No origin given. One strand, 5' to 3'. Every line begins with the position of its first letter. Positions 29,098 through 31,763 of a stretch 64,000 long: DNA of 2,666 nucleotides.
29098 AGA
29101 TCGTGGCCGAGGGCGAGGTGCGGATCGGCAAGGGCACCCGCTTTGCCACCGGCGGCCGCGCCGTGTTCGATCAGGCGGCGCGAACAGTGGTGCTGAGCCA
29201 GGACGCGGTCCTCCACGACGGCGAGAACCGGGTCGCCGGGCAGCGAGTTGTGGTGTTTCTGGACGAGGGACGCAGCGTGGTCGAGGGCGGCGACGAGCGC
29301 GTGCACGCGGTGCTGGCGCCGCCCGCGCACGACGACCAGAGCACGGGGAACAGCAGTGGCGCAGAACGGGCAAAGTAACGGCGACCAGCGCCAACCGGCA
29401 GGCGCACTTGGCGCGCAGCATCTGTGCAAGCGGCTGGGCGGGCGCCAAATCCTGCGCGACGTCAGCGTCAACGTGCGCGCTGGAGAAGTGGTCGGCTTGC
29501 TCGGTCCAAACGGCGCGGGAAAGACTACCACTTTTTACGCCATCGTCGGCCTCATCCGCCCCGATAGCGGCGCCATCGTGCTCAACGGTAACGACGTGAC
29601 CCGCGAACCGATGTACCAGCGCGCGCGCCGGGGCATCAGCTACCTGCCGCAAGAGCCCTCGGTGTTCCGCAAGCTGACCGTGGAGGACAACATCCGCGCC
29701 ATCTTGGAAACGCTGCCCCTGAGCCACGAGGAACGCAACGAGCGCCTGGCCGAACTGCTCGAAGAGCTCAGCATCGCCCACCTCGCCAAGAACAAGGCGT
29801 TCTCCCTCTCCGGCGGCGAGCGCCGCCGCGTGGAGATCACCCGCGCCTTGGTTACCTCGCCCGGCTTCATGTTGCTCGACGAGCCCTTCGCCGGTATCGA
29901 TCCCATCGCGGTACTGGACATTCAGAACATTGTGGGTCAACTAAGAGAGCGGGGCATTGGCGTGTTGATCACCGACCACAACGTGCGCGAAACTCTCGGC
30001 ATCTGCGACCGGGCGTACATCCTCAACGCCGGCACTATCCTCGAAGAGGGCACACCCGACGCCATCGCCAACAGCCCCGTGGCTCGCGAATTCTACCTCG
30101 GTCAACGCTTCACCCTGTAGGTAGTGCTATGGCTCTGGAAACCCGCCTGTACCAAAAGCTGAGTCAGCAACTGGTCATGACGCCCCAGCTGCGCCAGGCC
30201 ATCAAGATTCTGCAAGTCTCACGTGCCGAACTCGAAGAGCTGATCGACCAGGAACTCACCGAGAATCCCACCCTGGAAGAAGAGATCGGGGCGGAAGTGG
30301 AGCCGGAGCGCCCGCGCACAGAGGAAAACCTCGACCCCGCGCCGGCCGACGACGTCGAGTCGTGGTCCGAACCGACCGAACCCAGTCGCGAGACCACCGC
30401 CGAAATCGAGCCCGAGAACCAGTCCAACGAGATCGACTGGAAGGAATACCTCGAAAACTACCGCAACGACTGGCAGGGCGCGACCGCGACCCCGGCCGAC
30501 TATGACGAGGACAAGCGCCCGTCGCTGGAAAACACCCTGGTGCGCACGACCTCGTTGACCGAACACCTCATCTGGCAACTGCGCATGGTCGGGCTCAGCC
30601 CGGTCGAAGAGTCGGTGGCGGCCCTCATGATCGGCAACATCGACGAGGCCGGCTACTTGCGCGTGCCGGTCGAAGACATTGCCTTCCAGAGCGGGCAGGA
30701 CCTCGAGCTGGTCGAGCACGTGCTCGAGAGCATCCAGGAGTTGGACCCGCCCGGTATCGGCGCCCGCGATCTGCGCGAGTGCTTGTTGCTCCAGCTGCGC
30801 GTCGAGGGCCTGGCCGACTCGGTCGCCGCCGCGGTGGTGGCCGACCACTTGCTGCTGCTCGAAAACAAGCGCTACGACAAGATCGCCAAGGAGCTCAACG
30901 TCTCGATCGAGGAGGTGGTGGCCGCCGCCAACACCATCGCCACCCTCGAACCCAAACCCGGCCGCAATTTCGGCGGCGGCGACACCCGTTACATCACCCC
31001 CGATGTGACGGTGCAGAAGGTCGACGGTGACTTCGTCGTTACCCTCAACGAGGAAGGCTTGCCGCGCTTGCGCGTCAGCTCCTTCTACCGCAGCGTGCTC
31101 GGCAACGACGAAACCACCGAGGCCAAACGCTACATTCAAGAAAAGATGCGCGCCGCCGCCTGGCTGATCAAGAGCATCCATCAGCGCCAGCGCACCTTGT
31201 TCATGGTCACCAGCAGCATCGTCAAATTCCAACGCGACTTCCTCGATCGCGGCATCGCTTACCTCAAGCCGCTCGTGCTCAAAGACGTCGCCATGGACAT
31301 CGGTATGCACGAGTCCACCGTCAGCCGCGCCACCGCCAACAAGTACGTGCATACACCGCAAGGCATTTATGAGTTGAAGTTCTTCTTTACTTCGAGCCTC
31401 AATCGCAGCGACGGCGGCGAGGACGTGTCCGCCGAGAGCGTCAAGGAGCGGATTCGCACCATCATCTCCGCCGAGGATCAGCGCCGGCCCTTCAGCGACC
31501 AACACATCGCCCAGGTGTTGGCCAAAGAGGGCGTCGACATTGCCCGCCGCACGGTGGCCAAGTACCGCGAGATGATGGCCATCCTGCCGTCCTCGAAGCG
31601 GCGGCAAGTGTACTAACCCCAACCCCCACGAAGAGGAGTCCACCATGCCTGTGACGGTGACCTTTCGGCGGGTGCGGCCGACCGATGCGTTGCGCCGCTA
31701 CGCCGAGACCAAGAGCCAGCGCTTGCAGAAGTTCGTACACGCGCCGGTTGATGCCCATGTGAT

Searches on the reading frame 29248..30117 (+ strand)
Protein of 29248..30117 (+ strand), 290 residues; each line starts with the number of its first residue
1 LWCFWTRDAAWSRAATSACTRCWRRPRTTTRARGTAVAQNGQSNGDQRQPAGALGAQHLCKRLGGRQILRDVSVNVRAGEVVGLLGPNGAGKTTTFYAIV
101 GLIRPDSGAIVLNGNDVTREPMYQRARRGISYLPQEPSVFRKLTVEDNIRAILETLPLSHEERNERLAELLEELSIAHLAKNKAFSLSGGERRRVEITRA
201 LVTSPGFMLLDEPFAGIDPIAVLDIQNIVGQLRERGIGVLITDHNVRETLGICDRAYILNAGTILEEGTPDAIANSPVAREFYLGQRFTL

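Call 47: search_protein_families(library=pfam, proteins=[window:29248-30117:+], max_evalue=0.0001)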
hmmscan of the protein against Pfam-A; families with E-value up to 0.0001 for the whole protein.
window:29248-30117:+ (290 aa): 2 families
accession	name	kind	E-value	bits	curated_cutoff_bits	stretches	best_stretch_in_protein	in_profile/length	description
PF00005.33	ABC_tran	-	2.5e-38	132.2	25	1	69-215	1-137/137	ABC transporter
PF13304.12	AAA_21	-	2.8e-06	28.1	27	0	82-149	2-70/304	AAA domain, putative AbiEii toxin, Type IV TA system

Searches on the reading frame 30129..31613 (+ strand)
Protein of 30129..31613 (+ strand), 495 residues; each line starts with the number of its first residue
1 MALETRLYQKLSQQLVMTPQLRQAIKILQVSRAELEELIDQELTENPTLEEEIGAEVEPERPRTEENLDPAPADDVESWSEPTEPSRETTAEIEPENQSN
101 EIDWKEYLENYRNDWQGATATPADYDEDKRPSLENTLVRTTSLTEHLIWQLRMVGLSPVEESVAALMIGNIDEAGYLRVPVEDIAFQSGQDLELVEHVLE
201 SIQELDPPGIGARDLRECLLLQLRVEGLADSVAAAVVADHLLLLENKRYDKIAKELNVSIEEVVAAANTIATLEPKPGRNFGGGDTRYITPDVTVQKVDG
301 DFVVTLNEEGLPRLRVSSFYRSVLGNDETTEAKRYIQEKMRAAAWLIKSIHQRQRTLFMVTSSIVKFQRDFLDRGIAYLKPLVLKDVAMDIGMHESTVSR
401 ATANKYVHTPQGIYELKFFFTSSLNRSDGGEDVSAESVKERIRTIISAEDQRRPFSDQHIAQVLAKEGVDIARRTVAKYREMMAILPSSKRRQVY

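Call 47: search_protein_families(library=pfam, proteins=[window:30129-31613:+], max_evalue=0.0001)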
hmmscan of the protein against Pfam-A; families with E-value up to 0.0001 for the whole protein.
window:30129-31613:+ (495 aa): 3 families
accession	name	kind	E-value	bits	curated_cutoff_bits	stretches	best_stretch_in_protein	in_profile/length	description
PF04963.19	Sigma54_CBD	-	3.6e-63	213.1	22.9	1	133-320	2-185/185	Sigma-54 factor, core binding domain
PF04552.19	Sigma54_DBD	-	1.8e-60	203.8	22.8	1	334-493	2-160/160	Sigma-54, DNA binding domain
PF00309.25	Sigma54_AID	-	7.5e-18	64.5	23.8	1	7-51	2-46/46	Sigma-54 factor, Activator interacting domain (AID)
